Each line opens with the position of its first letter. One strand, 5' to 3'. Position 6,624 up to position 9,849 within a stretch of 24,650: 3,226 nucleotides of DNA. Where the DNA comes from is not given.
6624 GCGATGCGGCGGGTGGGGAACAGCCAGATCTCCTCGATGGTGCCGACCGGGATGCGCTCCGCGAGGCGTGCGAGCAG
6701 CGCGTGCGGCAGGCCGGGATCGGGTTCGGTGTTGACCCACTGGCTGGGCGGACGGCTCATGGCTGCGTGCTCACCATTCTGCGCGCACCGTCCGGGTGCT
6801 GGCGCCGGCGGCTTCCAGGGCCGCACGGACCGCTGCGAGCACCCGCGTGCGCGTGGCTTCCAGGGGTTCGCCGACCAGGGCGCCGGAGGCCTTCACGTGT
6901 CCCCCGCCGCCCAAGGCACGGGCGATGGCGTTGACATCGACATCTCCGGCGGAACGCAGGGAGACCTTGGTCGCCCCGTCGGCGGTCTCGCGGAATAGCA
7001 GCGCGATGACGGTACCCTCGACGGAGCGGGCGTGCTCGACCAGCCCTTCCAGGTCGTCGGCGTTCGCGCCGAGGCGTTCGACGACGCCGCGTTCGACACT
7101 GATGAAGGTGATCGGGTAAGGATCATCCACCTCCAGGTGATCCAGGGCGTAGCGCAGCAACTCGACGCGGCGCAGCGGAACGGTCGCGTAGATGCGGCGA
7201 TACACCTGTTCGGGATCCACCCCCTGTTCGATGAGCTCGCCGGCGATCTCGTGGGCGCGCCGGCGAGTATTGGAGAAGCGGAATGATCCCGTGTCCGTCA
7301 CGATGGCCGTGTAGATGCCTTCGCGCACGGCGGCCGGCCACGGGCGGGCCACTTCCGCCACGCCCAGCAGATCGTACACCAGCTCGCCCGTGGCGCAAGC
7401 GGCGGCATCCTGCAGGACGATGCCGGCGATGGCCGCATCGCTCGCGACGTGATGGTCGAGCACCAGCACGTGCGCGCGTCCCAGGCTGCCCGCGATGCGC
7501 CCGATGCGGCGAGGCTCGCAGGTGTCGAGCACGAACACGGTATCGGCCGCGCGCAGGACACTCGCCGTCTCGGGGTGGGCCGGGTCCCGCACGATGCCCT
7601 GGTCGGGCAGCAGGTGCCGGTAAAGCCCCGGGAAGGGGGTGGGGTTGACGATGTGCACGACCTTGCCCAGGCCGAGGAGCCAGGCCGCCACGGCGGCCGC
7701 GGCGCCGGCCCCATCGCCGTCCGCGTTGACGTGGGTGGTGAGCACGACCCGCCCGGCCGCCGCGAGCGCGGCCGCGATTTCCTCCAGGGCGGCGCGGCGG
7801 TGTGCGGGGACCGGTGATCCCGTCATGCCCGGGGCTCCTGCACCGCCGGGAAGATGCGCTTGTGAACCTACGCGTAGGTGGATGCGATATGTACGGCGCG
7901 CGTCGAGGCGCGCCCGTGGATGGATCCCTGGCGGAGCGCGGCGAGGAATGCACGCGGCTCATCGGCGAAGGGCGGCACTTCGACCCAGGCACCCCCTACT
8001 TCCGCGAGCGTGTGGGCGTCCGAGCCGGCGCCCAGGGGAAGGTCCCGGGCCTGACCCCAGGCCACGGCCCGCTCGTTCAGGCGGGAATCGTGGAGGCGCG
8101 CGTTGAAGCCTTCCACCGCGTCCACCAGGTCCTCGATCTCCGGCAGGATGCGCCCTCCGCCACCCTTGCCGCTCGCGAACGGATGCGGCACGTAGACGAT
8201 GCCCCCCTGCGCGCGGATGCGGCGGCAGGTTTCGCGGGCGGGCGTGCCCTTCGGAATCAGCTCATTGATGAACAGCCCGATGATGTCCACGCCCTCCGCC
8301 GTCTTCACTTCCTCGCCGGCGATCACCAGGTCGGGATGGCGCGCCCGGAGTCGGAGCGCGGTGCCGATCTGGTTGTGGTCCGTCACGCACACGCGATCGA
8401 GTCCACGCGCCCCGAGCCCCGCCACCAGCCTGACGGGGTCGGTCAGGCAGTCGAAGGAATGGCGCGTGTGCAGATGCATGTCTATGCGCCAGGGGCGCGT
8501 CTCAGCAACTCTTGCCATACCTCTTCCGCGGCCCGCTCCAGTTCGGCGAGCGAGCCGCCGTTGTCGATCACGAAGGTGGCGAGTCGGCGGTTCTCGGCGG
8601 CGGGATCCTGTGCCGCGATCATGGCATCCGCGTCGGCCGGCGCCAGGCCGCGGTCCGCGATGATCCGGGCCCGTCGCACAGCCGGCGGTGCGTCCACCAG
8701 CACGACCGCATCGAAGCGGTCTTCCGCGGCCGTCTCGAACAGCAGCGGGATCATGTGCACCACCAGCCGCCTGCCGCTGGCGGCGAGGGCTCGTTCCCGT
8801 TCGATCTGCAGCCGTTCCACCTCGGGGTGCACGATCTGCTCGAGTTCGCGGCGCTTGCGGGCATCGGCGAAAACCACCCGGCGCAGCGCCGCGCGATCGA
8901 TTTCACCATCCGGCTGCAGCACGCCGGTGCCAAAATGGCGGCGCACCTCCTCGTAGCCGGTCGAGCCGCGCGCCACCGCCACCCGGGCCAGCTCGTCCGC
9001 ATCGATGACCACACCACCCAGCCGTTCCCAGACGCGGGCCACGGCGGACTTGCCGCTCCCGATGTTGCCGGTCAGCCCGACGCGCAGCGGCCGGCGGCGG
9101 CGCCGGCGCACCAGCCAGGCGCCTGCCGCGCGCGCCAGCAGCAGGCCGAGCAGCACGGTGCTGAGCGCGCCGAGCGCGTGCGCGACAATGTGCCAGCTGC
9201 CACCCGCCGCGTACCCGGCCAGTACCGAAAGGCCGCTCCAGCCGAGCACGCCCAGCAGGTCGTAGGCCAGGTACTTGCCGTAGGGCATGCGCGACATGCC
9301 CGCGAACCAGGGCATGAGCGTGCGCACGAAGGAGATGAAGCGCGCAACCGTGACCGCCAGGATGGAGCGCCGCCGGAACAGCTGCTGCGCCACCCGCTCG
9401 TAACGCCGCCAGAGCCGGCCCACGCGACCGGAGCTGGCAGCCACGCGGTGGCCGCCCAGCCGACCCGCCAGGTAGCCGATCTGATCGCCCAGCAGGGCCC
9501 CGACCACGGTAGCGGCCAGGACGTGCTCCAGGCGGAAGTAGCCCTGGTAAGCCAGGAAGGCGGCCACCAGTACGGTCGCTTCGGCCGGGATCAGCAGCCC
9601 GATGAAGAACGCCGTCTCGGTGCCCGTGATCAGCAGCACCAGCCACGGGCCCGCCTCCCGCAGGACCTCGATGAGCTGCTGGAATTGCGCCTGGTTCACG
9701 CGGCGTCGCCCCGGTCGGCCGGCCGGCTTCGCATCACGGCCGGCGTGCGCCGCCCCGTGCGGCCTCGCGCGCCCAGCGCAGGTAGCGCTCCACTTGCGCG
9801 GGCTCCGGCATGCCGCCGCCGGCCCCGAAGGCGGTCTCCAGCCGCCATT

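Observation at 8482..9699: DedA membrane domain fused to dephospho-CoA kinase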

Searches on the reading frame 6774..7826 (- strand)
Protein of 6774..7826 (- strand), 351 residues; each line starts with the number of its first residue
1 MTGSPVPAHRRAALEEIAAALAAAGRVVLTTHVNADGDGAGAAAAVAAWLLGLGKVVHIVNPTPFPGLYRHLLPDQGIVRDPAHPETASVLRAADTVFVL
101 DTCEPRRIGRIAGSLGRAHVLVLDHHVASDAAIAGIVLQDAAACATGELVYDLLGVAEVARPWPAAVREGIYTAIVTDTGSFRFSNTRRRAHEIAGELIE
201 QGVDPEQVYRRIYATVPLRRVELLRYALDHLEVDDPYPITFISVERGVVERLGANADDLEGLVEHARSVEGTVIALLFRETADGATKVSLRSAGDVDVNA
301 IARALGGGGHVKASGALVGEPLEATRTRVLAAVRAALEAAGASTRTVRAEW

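Call 23: search_protein_families(library=pfam, proteins=[window:6774-7826:-], max_evalue=0.001)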
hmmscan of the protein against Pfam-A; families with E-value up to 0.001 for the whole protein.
window:6774-7826:- (351 aa): 2 families
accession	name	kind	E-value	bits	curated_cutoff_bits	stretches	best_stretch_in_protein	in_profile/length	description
PF02272.25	DHHA1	-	7.3e-12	46.1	25.9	1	248-336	5-99/102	DHHA1 domain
PF01368.27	DHH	-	4.1e-11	43.7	28.1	1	26-157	1-105/125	DHH family, N-terminal domain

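Call 28: search_protein_families(library=ncbifam, proteins=[window:6774-7826:-], max_evalue=0.001)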
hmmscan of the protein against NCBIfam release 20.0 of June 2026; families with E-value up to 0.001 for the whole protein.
window:6774-7826:- (351 aa): 3 families
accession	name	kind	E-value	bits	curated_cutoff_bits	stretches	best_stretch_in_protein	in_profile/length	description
NF053633.1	OlncasPapPhNrnA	equivalog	1.7e-23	83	350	1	119-320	106-300/317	bifunctional oligoribonuclease/PAP phosphatase NrnA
NF011110.0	PRK14538.1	equivalog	3.6e-10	38.6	707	1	90-315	442-659/838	putative bifunctional signaling protein/50S ribosomal protein L9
NF041569.1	A-tRNAntase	equivalog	7.2e-08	31.1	1440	1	28-339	3-303/880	A-adding tRNA nucleotidyltransferase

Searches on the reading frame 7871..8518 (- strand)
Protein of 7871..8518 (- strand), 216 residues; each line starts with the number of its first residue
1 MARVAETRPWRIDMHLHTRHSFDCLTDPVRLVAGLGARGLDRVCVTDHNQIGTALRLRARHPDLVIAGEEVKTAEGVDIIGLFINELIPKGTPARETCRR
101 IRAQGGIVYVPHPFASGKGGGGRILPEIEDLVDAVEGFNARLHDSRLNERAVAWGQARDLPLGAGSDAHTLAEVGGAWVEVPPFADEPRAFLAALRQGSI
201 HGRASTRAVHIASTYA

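Call 23: search_protein_families(library=pfam, proteins=[window:7871-8518:-], max_evalue=0.001)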
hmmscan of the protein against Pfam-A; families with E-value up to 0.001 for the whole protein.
window:7871-8518:- (216 aa): 2 families
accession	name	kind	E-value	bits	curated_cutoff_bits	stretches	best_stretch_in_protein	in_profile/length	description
PF13263.12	PHP_C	-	1.1e-13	50.9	21.3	1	147-199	3-55/56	PHP-associated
PF02811.25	PHP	-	0.00017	22.4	26.4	1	13-51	1-40/164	PHP domain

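Call 28: search_protein_families(library=ncbifam, proteins=[window:7871-8518:-], max_evalue=0.001)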
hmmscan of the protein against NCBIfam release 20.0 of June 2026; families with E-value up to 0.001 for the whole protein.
window:7871-8518:- (216 aa): 2 families
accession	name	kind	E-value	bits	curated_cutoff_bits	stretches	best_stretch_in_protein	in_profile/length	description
NF038032.1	CehA_McbA_metalo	domain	6e-16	58.8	80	1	10-199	3-212/315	CehA/McbA family metallohydrolase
NF045780.1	TrlF_fam_ATP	equivalog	3.5e-05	22.7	350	1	10-87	6-100/944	TrlF family AAA-like ATPase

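Call 29: search_solved_structures(query=window:7871-8518:-, max_evalue=0.01)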
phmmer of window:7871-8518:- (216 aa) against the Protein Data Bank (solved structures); distinct sequences matched with E-value up to 0.01: 0.

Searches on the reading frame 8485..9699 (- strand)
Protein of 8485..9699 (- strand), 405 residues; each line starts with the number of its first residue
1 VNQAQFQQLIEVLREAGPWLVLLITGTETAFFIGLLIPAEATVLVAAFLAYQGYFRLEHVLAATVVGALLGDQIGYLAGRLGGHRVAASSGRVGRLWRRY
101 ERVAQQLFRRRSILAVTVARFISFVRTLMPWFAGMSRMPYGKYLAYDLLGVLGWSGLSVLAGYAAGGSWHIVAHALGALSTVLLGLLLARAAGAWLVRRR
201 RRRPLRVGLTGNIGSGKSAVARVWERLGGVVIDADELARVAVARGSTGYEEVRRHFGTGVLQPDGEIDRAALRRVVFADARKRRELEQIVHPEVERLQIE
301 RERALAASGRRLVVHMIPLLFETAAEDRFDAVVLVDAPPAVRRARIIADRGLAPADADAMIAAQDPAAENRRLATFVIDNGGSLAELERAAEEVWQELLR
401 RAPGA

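Call 4: search_protein_families(library=pfam, proteins=[window:8485-9699:-], max_evalue=0.01)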
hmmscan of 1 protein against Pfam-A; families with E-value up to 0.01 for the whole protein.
window:8485-9699:- (405 aa): 5 families
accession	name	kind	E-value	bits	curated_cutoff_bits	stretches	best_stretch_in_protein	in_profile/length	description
PF01121.26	CoaE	-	1.6e-48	165.2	27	1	207-385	3-179/180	Dephospho-CoA kinase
PF09335.16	VTT_dom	-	1e-16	62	33.9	1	38-163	2-122/123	VTT domain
PF13207.12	AAA_17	-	0.0016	19.2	27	0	211-276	2-66/136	AAA domain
PF13238.12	AAA_18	-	0.0021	18.9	29.4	0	207-346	1-108/128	AAA domain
PF13671.12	AAA_33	-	0.0076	17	27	0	210-257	5-39/143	AAA domain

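Call 5: search_protein_families(library=ncbifam, proteins=[window:8485-9699:-], max_evalue=0.01)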
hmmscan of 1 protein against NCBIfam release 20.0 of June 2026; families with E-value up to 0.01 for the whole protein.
window:8485-9699:- (405 aa): 5 families
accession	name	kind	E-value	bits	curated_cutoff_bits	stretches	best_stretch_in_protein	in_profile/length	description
NF002879.0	PRK03333.1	equivalog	1.9e-52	178.6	215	1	205-398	2-193/395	dephospho-CoA kinase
TIGR00152.1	TIGR00152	equivalog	1.7e-38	132.3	65.55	1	207-390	2-185/188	dephospho-CoA kinase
NF008102.0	PRK10847.1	equivalog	4.8e-18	65.8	236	1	10-202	19-212/219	DedA family protein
NF052604.1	UndecprPTUtpABac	equivalog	7.7e-16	58.7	250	1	36-183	28-175/198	undecaprenyl phosphate transporter UptA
NF052605.1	UndecprPTUptAStph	equivalog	8.3e-08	32.4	300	1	35-184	28-181/197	undecaprenyl phosphate transporter UptA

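Call 7: find_homologous_proteins(query=window:8485-9699:-)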
Query window:8485-9699:- (405 aa): 373 proteins with E <= 0.001 among 8000 candidates; the best 120 are listed.
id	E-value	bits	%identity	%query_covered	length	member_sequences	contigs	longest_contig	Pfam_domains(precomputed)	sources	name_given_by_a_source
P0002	1.2e-252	856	100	100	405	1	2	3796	PF01121.27,PF09335.17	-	-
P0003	1.0e-214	731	83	100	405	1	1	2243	PF01121.27,PF09335.17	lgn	-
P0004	2.6e-202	690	80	99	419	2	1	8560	PF01121.27,PF09335.17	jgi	-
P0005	3.6e-201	686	81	97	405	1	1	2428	PF01121.27,PF09335.17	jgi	jgi:dephospho-CoA kinase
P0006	6.0e-201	686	79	100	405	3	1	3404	PF01121.27,PF09335.17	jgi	jgi:dephospho-CoA kinase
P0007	2.9e-199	680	79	100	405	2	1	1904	PF01121.27,PF09335.17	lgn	-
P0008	6.7e-177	607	82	86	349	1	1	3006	PF01121.27,PF09335.17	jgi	jgi:dephospho-CoA kinase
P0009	5.6e-165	567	68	99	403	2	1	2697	PF01121.27,PF09335.17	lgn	-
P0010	7.7e-165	567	69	99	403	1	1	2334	PF01121.27,PF09335.17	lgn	-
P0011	9.7e-165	567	68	99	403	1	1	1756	PF01121.27,PF09335.17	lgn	-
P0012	8.4e-164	563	68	99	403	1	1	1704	PF01121.27,PF09335.17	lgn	-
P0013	8.4e-163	560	100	66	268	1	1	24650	PF01121.27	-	-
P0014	6.3e-148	511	62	99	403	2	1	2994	PF01121.27,PF09335.17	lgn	-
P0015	5.0e-147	508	62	98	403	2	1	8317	PF01121.27,PF09335.17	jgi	jgi:dephospho-CoA kinase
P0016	1.9e-146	506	78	77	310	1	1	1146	PF01121.27,PF09335.17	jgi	jgi:dephospho-CoA kinase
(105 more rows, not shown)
